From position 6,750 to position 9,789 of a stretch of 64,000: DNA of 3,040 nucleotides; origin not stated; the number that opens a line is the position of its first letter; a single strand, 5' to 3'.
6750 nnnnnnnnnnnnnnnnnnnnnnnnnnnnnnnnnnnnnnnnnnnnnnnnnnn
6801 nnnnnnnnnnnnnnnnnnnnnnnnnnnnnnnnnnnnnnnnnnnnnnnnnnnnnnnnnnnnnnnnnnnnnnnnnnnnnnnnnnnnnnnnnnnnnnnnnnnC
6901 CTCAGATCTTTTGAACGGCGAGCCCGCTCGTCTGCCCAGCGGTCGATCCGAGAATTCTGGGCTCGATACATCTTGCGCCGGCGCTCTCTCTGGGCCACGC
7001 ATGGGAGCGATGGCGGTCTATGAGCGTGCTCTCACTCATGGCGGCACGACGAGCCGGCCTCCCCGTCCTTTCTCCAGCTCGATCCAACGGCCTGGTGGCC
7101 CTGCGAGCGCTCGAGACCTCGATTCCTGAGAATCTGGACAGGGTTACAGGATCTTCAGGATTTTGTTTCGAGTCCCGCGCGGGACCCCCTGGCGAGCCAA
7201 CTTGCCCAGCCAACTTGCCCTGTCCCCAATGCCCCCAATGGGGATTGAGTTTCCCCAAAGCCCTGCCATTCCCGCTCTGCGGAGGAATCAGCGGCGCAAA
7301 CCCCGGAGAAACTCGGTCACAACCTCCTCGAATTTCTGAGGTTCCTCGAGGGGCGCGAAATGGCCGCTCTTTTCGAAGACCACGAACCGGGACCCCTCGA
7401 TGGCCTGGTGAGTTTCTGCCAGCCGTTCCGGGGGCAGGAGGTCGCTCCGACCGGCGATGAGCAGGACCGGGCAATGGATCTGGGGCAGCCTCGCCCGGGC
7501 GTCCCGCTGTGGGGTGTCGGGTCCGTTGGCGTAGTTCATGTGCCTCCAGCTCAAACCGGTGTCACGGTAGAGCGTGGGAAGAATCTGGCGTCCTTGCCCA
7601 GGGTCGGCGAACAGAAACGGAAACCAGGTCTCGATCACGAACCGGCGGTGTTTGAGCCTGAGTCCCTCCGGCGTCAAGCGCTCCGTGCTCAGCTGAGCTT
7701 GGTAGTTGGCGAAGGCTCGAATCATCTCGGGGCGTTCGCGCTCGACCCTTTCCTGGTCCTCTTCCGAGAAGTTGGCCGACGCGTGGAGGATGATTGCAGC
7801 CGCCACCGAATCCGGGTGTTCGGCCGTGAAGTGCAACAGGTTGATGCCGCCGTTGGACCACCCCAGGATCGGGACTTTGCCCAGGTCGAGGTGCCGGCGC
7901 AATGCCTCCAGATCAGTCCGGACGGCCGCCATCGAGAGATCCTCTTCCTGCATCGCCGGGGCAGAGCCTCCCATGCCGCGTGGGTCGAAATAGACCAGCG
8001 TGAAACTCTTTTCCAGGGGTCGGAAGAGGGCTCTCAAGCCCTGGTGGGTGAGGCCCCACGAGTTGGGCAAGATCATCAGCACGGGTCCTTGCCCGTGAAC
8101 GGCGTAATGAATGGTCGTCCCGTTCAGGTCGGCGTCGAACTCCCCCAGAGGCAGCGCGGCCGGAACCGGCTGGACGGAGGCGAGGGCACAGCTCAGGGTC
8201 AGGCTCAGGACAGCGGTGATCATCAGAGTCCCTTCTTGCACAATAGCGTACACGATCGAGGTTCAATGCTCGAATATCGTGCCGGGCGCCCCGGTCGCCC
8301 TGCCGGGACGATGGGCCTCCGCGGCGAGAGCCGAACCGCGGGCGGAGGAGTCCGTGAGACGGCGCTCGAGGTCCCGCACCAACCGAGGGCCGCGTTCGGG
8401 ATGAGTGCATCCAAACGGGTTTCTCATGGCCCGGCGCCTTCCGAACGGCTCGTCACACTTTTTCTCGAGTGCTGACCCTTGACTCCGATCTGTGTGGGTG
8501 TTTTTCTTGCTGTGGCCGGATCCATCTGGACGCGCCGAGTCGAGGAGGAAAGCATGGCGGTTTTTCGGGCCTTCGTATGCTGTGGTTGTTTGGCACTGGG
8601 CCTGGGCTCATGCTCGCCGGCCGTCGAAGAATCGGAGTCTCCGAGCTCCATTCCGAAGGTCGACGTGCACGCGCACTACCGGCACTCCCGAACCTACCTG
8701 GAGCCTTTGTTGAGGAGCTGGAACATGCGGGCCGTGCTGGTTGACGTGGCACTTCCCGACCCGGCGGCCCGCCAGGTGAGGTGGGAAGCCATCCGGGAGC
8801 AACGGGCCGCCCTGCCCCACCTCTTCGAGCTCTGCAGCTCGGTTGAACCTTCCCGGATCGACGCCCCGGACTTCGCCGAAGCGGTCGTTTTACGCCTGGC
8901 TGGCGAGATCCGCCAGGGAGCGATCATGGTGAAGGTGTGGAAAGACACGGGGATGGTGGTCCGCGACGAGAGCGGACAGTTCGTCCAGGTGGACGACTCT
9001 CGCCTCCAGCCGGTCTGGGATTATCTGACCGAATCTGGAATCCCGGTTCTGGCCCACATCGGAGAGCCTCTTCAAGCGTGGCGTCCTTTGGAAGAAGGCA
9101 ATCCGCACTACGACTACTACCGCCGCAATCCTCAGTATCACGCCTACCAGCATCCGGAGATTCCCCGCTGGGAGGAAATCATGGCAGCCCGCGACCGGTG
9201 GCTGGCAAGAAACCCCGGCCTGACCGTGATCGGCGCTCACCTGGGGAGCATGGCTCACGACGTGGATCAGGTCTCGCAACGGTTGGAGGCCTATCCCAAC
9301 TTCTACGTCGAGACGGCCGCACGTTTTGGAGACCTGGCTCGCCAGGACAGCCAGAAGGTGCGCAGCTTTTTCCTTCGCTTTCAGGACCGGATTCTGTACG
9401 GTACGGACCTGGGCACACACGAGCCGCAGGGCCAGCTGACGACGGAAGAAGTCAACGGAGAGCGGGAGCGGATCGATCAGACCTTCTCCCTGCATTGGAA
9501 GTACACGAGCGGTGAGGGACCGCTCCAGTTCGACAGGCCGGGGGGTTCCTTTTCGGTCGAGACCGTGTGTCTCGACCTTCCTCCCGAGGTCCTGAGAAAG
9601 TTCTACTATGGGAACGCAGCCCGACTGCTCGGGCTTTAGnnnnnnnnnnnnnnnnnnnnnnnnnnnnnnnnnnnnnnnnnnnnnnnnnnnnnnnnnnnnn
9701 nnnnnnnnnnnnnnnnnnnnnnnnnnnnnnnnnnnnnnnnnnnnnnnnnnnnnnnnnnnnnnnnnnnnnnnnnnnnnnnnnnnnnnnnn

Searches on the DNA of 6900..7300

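Call 105: search_rna_families(source=window, start=6900, end=7300, threshold=evalue, max_evalue=10)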
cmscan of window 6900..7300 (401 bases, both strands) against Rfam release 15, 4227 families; matches with E-value up to 10: 2.
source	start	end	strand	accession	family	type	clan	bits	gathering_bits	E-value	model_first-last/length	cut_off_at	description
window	7215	7273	-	RF02040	HOTTIP_1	Gene; lncRNA;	-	10.8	50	8.4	1-57/57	no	HOXA transcript at the distal tip, conserved region 1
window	7097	7300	+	RF02267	Vax2os1_2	Gene; lncRNA;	-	10.4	55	0.048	1-201/466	3'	Vax2os1 conserved region 2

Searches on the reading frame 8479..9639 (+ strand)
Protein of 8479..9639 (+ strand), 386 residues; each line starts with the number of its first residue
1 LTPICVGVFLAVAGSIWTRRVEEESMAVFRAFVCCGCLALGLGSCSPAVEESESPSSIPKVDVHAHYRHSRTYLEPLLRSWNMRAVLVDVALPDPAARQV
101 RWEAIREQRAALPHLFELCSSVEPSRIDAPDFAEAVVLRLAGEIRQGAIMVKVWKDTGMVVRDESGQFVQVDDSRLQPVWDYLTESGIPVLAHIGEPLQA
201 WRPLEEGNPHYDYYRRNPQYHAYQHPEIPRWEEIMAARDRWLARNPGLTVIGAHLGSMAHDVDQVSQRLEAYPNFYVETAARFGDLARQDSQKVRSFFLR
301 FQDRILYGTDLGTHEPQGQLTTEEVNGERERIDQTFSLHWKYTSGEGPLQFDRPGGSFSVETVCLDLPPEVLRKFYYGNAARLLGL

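Call 100: search_protein_families(library=pfam, proteins=[window:8479-9639:+], max_evalue=0.01)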
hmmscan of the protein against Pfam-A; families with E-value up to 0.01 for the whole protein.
window:8479-9639:+ (386 aa): 1 family
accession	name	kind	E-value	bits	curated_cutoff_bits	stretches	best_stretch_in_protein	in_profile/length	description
PF04909.20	Amidohydro_2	-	3e-18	67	26.4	1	145-386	104-289/289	Amidohydrolase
